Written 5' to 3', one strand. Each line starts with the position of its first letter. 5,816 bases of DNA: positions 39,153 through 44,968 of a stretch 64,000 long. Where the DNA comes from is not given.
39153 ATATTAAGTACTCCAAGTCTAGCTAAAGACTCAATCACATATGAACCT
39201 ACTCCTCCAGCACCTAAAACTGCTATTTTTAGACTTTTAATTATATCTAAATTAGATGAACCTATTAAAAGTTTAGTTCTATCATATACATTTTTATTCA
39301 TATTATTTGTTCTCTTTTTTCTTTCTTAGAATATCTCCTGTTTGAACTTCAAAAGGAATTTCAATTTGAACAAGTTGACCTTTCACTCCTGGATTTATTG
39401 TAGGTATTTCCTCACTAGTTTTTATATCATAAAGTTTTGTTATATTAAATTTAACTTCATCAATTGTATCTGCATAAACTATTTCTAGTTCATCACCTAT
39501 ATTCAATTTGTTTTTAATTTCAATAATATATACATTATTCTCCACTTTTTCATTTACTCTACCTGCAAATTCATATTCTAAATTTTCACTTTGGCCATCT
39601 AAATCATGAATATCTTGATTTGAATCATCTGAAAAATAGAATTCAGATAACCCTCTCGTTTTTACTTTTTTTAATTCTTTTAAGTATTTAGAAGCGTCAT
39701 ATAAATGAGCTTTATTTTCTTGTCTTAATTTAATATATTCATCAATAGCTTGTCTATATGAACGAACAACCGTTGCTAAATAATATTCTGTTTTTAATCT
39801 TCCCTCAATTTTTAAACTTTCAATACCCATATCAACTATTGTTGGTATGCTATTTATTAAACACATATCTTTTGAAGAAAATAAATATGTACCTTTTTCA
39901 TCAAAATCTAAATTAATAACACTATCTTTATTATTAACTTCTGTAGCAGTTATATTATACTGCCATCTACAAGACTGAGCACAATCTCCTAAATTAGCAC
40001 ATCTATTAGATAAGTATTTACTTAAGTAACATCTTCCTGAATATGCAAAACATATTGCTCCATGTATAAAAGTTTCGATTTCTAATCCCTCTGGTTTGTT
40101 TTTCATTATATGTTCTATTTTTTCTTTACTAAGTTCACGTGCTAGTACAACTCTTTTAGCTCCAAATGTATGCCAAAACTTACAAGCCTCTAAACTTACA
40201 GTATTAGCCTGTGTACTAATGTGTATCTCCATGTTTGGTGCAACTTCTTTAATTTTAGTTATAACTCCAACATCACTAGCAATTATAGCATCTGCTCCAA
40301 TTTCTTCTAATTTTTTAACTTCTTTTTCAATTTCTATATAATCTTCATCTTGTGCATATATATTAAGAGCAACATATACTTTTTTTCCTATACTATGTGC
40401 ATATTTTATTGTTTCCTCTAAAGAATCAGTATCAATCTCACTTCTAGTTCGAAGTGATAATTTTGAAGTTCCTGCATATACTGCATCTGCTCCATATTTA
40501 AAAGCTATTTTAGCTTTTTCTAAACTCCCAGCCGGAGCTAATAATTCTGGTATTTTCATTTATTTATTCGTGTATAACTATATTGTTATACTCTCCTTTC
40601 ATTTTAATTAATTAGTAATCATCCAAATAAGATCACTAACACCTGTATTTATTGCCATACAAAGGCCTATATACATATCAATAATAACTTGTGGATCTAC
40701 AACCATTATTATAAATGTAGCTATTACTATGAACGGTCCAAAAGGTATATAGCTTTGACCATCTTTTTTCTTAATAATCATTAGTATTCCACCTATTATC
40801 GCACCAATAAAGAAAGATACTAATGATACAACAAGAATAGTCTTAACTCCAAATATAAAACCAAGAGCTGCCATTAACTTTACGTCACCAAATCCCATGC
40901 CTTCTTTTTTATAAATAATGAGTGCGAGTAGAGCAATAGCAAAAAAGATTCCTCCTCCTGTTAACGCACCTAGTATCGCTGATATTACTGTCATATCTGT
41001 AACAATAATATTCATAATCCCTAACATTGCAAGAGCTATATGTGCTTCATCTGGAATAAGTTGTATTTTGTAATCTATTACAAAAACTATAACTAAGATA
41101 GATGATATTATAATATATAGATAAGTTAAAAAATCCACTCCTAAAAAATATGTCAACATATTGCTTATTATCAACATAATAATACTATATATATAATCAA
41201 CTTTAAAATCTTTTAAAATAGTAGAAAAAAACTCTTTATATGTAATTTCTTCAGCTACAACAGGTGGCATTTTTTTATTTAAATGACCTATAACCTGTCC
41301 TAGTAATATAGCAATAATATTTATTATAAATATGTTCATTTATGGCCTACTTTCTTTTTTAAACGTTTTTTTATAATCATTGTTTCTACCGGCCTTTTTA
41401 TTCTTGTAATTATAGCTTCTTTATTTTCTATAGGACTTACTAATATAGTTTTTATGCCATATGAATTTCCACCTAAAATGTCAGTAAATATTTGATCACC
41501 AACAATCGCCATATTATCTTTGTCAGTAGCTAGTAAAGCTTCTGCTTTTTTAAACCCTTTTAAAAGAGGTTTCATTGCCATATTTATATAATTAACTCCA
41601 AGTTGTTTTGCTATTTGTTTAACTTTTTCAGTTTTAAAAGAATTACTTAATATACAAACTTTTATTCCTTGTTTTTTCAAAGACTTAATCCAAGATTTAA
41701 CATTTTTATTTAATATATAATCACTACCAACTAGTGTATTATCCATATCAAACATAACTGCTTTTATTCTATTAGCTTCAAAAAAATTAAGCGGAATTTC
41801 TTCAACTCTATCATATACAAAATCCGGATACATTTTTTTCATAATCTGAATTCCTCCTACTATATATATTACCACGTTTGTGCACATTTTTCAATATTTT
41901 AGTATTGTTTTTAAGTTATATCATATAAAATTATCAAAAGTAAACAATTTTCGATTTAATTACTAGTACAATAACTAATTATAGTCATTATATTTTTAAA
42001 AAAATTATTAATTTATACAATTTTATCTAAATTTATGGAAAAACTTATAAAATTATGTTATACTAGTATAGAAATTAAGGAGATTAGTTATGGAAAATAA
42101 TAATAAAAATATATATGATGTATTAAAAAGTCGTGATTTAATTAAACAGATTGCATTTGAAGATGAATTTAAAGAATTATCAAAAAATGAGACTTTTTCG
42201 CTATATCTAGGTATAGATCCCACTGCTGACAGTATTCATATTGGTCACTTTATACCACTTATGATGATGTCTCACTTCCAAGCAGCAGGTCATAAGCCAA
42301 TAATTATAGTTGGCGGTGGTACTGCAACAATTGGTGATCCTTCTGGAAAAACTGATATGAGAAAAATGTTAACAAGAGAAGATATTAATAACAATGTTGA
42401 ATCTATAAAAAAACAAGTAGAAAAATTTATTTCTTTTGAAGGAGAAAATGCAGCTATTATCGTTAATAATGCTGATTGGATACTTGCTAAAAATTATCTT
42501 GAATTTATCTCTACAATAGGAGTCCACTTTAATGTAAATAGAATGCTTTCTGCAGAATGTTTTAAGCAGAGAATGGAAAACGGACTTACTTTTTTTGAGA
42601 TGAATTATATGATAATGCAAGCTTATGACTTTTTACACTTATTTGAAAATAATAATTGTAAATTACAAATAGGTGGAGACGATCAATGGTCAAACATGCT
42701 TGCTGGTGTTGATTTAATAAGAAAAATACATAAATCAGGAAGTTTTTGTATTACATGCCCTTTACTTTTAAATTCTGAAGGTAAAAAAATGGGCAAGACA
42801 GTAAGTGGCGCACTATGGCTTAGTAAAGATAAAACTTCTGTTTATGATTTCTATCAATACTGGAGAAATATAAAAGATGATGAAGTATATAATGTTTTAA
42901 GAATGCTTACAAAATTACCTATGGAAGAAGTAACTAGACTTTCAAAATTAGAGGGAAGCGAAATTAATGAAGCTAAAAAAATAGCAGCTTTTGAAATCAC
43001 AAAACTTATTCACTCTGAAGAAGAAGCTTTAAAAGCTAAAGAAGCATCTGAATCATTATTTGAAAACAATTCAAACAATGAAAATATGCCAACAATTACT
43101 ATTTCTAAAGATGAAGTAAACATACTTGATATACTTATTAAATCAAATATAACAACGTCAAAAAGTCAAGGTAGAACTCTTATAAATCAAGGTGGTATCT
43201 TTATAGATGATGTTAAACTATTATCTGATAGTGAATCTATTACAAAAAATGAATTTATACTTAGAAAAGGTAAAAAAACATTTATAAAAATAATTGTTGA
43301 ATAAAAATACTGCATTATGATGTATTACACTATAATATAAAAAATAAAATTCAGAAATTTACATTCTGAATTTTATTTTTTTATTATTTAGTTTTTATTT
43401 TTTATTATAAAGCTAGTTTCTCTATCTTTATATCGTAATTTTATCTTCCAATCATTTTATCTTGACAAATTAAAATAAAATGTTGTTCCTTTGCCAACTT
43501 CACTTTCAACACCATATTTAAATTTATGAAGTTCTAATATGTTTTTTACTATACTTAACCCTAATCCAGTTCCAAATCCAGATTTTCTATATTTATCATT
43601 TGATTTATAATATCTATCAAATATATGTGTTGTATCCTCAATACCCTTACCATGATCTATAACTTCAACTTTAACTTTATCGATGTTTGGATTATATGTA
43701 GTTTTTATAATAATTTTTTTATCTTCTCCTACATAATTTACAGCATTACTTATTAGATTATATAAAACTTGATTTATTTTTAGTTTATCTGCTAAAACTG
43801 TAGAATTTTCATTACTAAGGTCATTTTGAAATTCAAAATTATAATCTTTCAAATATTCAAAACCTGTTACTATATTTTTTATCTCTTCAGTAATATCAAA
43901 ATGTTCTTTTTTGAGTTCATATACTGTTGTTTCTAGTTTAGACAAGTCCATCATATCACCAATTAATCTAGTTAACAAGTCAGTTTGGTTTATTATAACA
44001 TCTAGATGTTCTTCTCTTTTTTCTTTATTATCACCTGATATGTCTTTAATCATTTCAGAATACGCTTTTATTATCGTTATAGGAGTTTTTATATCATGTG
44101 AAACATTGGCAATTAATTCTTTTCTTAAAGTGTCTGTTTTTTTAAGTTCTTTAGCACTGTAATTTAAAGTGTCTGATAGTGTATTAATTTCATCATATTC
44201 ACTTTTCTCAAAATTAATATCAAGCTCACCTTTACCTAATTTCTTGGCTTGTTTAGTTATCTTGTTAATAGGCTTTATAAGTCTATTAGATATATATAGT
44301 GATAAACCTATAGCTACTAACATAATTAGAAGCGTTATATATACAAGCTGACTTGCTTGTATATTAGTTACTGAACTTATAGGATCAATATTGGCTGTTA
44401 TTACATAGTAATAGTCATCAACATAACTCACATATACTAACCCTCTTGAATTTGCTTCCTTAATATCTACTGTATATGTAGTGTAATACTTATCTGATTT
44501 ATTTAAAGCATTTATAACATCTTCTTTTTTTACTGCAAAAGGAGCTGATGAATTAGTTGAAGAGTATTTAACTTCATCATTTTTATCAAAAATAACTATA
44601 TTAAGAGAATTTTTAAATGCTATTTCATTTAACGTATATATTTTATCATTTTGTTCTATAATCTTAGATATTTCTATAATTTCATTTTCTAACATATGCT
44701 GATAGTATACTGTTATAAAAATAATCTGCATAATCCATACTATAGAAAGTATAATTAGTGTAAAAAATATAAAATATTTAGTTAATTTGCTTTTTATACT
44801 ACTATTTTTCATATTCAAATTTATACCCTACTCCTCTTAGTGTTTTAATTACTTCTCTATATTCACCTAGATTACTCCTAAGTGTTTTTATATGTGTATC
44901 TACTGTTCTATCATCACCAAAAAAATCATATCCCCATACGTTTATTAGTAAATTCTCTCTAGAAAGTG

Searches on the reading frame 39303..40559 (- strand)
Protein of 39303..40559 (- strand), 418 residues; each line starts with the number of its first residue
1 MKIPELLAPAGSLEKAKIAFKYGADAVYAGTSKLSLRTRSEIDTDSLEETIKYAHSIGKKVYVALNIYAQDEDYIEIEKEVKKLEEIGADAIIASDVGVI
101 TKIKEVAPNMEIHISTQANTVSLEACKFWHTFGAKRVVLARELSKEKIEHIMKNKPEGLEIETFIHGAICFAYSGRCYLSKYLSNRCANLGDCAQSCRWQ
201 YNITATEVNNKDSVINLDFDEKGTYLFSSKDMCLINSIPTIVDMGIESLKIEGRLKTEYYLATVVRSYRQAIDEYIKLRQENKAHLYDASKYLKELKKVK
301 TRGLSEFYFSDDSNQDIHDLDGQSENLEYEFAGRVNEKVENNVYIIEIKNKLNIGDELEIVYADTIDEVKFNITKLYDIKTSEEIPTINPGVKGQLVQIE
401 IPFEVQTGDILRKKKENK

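Call 44: search_protein_families(library=pfam, proteins=[window:39303-40559:-], max_evalue=0.00001)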
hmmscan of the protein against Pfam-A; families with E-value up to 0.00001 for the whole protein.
window:39303-40559:- (418 aa): 2 families
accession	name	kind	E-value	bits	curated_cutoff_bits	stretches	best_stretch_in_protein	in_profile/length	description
PF01136.24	Peptidase_U32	-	1.3e-83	280.3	22.4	1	77-313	4-231/233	Peptidase family U32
PF16325.11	Peptidase_U32_C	-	5.1e-12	46.2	28.2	1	328-412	2-83/83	Peptidase family U32 C-terminal domain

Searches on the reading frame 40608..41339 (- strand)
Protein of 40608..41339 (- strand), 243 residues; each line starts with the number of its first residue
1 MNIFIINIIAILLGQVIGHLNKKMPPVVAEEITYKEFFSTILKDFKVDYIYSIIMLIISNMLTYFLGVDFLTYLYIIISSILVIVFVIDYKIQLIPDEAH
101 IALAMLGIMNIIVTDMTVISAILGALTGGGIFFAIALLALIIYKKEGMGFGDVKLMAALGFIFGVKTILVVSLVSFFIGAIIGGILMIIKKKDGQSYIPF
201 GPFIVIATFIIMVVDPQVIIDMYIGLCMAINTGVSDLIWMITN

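Call 44: search_protein_families(library=pfam, proteins=[window:40608-41339:-], max_evalue=0.00001)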
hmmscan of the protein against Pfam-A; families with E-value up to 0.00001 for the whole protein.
window:40608-41339:- (243 aa): 1 family
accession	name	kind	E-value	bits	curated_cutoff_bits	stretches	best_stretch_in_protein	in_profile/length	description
PF01478.23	Peptidase_A24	-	1.4e-17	64.5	26.5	1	76-183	1-103/104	Type IV leader peptidase family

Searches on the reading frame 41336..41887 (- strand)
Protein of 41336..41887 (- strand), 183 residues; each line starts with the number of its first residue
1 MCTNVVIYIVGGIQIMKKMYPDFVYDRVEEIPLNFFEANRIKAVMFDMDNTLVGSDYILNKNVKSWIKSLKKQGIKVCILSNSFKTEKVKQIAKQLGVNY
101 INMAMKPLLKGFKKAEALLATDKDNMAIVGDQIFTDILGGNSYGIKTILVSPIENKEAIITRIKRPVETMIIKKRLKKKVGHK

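Call 44: search_protein_families(library=pfam, proteins=[window:41336-41887:-], max_evalue=0.00001)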
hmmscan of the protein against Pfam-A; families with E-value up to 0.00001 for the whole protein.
window:41336-41887:- (183 aa): 5 families
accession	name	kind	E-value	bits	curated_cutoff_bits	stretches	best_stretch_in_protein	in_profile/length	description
PF00702.32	Hydrolase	-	6.1e-12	46.8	26.4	1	59-142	99-189/191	haloacid dehalogenase-like hydrolase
PF09419.16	PGP_phosphatase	-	8.2e-12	45.5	20.4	1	17-152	15-166/168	Mitochondrial PGP phosphatase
PF13242.12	Hydrolase_like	-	2e-08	34.5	22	1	111-151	9-49/75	HAD-hyrolase-like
PF13419.12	HAD_2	-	8.8e-08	32.9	23.8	1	61-150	82-178/178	Haloacid dehalogenase-like hydrolase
PF08282.18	Hydrolase_3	-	4.8e-06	26.9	20.9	1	44-99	1-55/255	haloacid dehalogenase-like hydrolase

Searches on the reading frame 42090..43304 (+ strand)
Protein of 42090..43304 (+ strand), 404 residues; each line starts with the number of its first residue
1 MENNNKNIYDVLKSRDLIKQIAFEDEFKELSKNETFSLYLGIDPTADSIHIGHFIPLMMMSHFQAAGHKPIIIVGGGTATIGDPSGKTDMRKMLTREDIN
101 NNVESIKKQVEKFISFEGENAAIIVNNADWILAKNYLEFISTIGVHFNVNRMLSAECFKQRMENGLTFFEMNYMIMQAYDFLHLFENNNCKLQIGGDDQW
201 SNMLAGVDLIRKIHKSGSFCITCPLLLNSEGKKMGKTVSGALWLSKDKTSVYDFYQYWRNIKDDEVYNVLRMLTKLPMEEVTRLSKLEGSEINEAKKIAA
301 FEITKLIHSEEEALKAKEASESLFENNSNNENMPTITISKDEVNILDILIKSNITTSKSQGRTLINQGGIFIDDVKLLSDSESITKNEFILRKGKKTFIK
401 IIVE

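Call 53: search_protein_families(library=pfam, proteins=[window:42090-43304:+], max_evalue=0.00001)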
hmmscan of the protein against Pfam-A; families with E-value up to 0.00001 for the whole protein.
window:42090-43304:+ (404 aa): 2 families
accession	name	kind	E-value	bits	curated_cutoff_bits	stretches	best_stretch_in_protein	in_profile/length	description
PF00579.31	tRNA-synt_1b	-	3.4e-83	279.8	21.1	1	32-325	2-292/292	tRNA synthetases class I (W and Y)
PF22421.1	SYY_C-terminal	-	1.1e-11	44.8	27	1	330-399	6-81/83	Tyrosine--tRNA ligase SYY-like C-terminal domain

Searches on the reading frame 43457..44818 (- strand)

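Call 53: search_protein_families(library=pfam, proteins=[window:43457-44818:-], max_evalue=0.00001)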
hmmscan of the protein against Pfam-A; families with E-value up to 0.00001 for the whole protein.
window:43457-44818:- (453 aa): 3 families
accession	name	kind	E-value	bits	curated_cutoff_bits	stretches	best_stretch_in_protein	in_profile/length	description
PF02518.31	HATPase_c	-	1.2e-22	80.8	26.4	1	344-451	2-107/111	Histidine kinase-, DNA gyrase B-, and HSP90-like ATPase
PF00512.31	HisKA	-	1.1e-17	64.3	26.9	1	232-297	2-65/66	His Kinase A (phospho-acceptor) domain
PF00672.30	HAMP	-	5.2e-07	30.3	25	1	176-226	2-52/53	HAMP domain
